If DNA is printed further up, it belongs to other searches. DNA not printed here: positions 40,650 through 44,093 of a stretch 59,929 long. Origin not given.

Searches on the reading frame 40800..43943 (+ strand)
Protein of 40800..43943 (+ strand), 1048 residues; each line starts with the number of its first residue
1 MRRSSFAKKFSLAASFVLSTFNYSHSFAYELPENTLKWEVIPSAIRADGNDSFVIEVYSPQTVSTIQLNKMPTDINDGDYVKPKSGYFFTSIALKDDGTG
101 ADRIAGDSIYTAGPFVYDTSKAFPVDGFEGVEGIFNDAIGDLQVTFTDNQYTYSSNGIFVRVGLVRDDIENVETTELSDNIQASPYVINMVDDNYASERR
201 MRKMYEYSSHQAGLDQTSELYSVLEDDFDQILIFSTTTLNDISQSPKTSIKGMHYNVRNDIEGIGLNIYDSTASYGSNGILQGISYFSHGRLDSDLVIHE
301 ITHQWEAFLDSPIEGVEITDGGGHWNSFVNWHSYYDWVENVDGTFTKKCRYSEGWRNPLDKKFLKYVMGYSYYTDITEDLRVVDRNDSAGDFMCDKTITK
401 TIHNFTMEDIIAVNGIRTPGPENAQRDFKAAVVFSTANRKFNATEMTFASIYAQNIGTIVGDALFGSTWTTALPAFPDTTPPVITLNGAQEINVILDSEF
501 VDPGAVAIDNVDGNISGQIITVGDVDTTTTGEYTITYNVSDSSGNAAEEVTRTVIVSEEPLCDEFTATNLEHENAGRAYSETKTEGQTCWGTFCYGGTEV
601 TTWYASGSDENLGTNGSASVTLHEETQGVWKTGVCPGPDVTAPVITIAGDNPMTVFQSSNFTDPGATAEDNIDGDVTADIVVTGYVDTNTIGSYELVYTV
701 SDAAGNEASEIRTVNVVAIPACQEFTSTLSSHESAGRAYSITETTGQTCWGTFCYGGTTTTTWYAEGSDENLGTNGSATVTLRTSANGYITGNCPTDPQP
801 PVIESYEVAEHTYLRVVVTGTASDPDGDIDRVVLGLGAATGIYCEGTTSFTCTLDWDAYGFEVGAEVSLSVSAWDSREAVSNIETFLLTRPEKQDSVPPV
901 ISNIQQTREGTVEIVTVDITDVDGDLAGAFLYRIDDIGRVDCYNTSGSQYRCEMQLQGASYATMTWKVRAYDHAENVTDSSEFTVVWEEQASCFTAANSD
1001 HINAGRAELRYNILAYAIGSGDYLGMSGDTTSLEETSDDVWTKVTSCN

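Call 68: search_protein_families(library=pfam, proteins=[window:40800-43943:+], max_evalue=0.01)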
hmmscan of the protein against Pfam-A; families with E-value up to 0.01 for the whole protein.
window:40800-43943:+ (1048 aa): 5 families
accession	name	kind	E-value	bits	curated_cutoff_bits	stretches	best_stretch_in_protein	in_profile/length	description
PF16403.11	Bact_surface_Ig-like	-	4.7e-44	148.7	27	2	645-716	1-71/71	Bacterial surface protein, Ig-like domain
PF15418.12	DUF4625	-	0.0014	19.3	27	0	690-716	104-130/131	Domain of unknown function (DUF4625)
PF00028.23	Cadherin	-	0.0023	18.8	28.8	0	516-556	50-90/93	Cadherin domain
PF19077.6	Big_13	-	0.0024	18.8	27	0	526-554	70-98/102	Bacterial Ig-like domain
PF07523.18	Big_3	-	0.0043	17.7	21.2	0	677-702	34-59/68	Bacterial Ig-like domain (group 3)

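Call 69: search_protein_families(library=ncbifam, proteins=[window:40800-43943:+], max_evalue=0.01)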
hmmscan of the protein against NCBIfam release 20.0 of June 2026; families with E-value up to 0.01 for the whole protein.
window:40800-43943:+ (1048 aa): 3 families
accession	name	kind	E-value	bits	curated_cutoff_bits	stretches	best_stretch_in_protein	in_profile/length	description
NF033932.1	LapB_rpt_80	domain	3e-05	24.2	45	1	531-559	1-29/83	LapB repeat-containing protein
NF041940.1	choice_anch_X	domain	9.1e-05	22.1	25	1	92-112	1-21/37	choice-of-anchor X domain-containing protein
NF047446.1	barrel_OmpL47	domain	0.0054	17.2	40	0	524-556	36-68/68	OmpL47-type beta-barrel domain-containing protein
